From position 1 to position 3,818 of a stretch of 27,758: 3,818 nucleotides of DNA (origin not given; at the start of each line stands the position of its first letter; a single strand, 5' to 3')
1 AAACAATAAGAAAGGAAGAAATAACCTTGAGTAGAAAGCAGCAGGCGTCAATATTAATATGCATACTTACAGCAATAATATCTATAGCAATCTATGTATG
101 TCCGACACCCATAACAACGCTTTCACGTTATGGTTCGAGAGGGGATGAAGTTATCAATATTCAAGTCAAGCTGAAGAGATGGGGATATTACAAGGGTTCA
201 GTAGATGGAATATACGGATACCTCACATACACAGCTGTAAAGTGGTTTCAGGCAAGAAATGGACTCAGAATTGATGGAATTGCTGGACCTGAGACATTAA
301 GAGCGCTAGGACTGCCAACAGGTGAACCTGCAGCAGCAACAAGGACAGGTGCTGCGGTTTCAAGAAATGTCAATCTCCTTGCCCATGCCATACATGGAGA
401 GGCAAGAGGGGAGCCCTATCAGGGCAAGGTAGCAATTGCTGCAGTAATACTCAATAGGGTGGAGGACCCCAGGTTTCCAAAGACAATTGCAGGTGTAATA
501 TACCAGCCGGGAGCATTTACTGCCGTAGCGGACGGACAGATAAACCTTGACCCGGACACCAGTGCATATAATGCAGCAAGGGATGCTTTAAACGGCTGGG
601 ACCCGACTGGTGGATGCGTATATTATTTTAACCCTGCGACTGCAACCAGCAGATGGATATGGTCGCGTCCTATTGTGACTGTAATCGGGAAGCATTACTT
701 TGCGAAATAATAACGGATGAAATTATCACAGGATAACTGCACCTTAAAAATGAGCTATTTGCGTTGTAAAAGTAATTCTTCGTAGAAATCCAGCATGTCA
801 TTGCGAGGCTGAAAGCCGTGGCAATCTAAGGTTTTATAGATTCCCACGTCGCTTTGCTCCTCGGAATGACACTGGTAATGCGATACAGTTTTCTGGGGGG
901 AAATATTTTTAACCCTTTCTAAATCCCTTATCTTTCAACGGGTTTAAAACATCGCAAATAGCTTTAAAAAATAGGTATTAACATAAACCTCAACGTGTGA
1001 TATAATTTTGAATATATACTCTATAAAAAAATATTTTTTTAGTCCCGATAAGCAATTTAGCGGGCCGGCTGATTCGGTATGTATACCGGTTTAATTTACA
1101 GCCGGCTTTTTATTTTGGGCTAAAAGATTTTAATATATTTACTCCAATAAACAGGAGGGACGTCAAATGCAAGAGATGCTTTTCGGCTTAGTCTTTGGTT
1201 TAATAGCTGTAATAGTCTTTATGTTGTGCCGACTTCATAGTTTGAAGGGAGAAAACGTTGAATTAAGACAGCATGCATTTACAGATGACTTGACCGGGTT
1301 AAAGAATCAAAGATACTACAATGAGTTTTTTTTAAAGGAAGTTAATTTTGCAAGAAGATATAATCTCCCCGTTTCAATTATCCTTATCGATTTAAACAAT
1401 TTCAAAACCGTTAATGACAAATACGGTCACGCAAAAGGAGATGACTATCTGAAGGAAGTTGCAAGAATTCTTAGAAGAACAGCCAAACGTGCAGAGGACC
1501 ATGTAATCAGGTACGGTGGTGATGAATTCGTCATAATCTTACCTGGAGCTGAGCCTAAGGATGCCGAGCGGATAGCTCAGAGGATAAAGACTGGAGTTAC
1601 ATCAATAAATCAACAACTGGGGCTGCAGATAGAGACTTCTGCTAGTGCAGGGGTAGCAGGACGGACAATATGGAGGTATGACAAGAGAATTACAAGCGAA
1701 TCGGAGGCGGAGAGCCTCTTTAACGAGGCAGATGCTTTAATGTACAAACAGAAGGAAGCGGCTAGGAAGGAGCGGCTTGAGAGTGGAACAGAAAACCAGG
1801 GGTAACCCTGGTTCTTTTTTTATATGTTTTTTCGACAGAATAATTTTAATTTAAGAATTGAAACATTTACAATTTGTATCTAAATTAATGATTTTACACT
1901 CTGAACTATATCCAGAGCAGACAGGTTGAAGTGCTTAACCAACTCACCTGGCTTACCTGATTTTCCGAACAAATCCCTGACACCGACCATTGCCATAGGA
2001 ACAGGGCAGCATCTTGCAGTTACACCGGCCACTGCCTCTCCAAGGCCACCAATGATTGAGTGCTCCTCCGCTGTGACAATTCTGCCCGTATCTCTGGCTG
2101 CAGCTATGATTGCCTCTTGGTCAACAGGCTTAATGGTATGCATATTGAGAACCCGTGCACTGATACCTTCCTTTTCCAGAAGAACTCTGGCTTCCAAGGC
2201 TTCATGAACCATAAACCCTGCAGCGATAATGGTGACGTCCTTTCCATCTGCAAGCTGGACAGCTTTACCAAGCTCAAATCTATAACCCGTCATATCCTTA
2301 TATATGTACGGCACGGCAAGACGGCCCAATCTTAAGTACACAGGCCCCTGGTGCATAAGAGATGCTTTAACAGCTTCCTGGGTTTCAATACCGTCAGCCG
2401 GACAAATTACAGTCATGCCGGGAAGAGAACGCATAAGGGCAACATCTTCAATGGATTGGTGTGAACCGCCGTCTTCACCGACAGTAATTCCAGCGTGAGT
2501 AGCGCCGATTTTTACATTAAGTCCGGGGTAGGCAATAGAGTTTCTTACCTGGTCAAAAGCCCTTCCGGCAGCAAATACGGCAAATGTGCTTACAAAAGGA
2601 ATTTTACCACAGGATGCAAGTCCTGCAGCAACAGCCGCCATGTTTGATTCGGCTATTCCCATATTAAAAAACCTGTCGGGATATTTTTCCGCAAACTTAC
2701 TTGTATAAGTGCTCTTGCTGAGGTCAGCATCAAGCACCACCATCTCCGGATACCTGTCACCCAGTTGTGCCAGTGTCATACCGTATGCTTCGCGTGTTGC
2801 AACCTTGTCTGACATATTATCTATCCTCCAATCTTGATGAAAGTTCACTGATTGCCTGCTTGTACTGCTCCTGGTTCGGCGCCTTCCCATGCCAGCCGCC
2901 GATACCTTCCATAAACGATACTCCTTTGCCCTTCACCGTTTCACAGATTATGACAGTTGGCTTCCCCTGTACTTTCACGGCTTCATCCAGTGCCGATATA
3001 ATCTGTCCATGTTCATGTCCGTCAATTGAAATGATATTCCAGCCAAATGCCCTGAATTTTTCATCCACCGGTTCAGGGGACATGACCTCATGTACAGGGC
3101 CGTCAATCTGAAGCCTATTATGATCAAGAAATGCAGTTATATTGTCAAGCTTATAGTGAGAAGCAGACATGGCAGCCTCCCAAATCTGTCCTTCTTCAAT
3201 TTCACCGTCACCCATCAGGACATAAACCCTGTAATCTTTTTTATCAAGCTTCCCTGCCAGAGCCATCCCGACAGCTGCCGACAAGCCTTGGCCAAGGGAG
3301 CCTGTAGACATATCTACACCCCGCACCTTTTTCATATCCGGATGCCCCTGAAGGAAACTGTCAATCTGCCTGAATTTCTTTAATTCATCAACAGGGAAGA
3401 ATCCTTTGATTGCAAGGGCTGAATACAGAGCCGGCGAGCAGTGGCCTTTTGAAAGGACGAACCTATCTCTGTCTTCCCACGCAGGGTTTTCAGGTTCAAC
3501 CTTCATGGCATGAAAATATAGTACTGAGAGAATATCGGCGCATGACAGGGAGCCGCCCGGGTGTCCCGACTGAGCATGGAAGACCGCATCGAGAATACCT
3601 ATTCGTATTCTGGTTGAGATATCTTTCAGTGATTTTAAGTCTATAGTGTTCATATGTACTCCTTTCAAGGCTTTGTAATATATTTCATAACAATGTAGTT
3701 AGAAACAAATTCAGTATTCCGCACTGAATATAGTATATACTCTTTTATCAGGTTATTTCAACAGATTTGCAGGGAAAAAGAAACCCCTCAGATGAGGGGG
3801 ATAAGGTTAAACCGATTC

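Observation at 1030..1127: Shared, covarying structured leader upstream of two unrelated nucleotide-enzyme genes (copies at 1030-1127 and 6286-6403)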

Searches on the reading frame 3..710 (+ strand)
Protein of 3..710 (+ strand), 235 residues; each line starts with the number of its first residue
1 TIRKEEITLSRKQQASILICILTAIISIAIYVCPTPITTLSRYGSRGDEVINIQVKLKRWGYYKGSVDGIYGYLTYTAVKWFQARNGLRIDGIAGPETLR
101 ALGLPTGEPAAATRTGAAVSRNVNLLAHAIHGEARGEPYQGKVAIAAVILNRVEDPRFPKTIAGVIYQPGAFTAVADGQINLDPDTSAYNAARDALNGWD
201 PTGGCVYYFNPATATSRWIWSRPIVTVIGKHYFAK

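Call 11: search_protein_families(library=pfam, proteins=[window:3-710:+])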
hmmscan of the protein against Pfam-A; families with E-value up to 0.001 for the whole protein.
window:3-710:+ (235 aa): 5 families
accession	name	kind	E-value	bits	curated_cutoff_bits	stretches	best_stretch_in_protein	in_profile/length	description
PF07486.17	Hydrolase_2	-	2.7e-37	127.9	27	1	136-234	1-100/100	Cell Wall Hydrolase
PF01471.23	PG_binding_1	-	1.8e-20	73.3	23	1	46-102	1-57/57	Putative peptidoglycan binding domain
PF00397.32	WW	-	0.00018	21.9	26.9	1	199-218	9-28/31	WW domain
PF08823.16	PG_binding_2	-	0.00029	21.5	21.1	0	46-86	14-54/74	Putative peptidoglycan binding domain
PF09374.15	PG_binding_3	-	0.00073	20.1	24.6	0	78-116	2-47/76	Predicted Peptidoglycan domain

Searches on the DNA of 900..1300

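Call 9: search_rna_families(source=window, start=900, end=1300, threshold=evalue, max_evalue=10, show_alignments=3)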
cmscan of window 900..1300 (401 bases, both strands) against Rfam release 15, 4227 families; matches with E-value up to 10: 2.
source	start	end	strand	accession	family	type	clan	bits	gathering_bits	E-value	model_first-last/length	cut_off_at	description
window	917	953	+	RF01321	CRISPR-DR8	Gene; CRISPR;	-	13.2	39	8.3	1-37/37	no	CRISPR RNA direct repeat element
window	1133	1268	+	RF01884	LINC00901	Gene; lncRNA;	-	12.4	55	5.3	1-152/152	no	Non-coding RNA BC040587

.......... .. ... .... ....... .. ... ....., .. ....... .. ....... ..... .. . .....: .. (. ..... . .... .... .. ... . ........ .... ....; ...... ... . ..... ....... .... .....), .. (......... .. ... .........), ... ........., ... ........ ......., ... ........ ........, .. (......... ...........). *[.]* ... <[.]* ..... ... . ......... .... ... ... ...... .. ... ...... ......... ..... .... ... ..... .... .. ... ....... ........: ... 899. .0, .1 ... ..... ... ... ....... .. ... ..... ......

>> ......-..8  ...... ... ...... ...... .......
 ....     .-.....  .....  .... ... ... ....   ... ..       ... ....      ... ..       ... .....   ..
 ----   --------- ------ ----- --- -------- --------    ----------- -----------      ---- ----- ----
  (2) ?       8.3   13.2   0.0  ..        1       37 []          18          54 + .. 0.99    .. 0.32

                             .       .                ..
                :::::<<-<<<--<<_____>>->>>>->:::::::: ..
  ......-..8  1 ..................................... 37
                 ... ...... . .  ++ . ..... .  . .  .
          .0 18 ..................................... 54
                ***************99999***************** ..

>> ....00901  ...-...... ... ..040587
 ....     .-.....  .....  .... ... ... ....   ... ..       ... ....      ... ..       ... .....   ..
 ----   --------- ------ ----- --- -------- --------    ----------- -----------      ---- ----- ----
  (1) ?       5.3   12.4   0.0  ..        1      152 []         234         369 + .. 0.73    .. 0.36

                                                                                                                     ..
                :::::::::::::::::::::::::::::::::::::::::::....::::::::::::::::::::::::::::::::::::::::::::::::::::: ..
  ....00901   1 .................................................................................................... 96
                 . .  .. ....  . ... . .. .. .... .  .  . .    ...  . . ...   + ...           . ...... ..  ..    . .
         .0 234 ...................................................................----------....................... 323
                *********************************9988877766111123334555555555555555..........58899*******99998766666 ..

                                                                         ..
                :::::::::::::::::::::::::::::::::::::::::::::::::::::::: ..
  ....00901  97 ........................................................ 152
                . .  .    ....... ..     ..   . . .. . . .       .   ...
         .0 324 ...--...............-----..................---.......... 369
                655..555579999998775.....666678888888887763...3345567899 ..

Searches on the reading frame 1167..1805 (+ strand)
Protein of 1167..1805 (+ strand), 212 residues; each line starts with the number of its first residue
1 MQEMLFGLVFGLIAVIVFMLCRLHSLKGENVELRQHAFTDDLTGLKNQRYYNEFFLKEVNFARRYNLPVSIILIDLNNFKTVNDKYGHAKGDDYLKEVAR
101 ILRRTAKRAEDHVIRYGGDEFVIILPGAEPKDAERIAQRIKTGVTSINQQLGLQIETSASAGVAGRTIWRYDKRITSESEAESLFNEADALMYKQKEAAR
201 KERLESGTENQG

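Call 11: search_protein_families(library=pfam, proteins=[window:1167-1805:+])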
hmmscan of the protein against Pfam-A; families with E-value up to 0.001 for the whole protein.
window:1167-1805:+ (212 aa): 2 families
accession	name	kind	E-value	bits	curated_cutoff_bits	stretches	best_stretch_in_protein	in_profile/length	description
PF00990.26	GGDEF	-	4.4e-38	131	23.8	1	37-201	1-160/161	Diguanylate cyclase, GGDEF domain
PF17853.6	GGDEF_2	-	5.9e-05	23.7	24.5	1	68-145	22-85/116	GGDEF-like domain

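Call 30: search_protein_families(library=ncbifam, proteins=[window:1167-1805:+], max_evalue=0.01)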
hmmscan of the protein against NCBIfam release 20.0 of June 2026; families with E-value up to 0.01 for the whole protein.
window:1167-1805:+ (212 aa): 21 families
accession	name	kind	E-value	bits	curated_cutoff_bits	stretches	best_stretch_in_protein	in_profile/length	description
TIGR00254.1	GGDEF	domain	7e-43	146.2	37.4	1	34-201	2-162/168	diguanylate cyclase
NF007423.1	PRK09966.1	equivalog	9e-36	123.6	325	1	24-196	226-390/390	diguanylate cyclase DgcN/YfiN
NF007135.0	PRK09581.1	equivalog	1.3e-34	119.8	474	1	35-202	290-451/457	PleD family two-component system response regulator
NF038266.1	diguan_SiaD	equivalog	3.6e-34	118.3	290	1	25-201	82-250/252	biofilm regulation diguanylate cyclase SiaD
NF051473.1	DigCycDgcsShew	equivalog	1.7e-33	116.3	400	1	32-201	130-286/291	diguanylate cyclase DgcS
NF007380.0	PRK09894.1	equivalog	1.3e-30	106.8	256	1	36-201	128-282/296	diguanylate cyclase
NF047654.1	DiguCycDgcRLepto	equivalog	3e-30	105.1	500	1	18-201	117-291/295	diguanylate cyclase DgcR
NF041606.1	dguan_cyc_DgcA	equivalog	2.5e-29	102.3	370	1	21-201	162-334/340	diguanylate cyclase DgcA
NF007474.0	PRK10060.1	equivalog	2.1e-24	85.7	782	1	32-202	232-391/663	cyclic di-GMP phosphodiesterase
NF040885.1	diguan_DgcJ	equivalog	1.5e-23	83.4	500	1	12-200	318-490/493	diguanylate cyclase DgcJ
NF007298.0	PRK09776.1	equivalog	1.2e-22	79.7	1135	1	32-201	679-840/1111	diguanylate cyclase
NF011955.1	PRK15426.1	equivalog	1.3e-22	79.7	408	1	31-201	392-556/564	cellulose biosynthesis regulator diguanylate cyclase DgcQ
NF007599.0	PRK10245.1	equivalog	3.6e-22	78.4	402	1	30-201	203-365/371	diguanylate cyclase AdrA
NF045675.1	PhdiestaseDibA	equivalog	3.8e-21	75.1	980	1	14-201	180-359/623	phosphodiesterase DibA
NF053781.1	cdiGMPphdstlr2612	equivalog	2.8e-18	65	1600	1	31-196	834-992/1268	Tlr1612 family c-di-GMP phosphodiesterase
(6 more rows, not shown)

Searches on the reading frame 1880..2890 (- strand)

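Call 11: search_protein_families(library=pfam, proteins=[window:1880-2890:-])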
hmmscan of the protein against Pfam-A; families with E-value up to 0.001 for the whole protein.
window:1880-2890:- (336 aa): 3 families
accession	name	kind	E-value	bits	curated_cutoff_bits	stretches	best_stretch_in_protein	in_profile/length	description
PF02779.29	Transket_pyr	-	3.1e-49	167.4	27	1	29-193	2-172/174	Transketolase, pyrimidine binding domain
PF02780.25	Transketolase_C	-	4.2e-31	107.9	25.9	1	208-327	1-123/124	Transketolase, C-terminal domain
PF22613.1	Transketolase_C_1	-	7.1e-08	33.1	27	1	215-323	10-112/113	Transketolase-like TK C-terminal domain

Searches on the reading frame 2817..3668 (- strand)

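Call 11: search_protein_families(library=pfam, proteins=[window:2817-3668:-])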
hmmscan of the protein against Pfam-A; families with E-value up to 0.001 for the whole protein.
window:2817-3668:- (283 aa): 5 families
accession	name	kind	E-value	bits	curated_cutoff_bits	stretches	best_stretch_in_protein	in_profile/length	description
PF00456.26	Transketolase_N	-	1.6e-68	231.6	22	1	17-272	5-271/334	Transketolase, thiamine diphosphate binding domain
PF13292.11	DXP_synthase_N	-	2.1e-10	40.8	21.2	1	6-192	10-179/274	1-deoxy-D-xylulose-5-phosphate synthase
PF00676.26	E1_dh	-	2.1e-06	27.4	22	1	121-240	99-220/300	Dehydrogenase E1 component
PF02775.26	TPP_enzyme_C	-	4.4e-05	23.8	21.9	1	121-182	26-81/151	Thiamine pyrophosphate enzyme, C-terminal TPP binding domain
PF09364.15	XFP_N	-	0.00025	20.4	23.7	1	96-226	111-243/364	XFP N-terminal domain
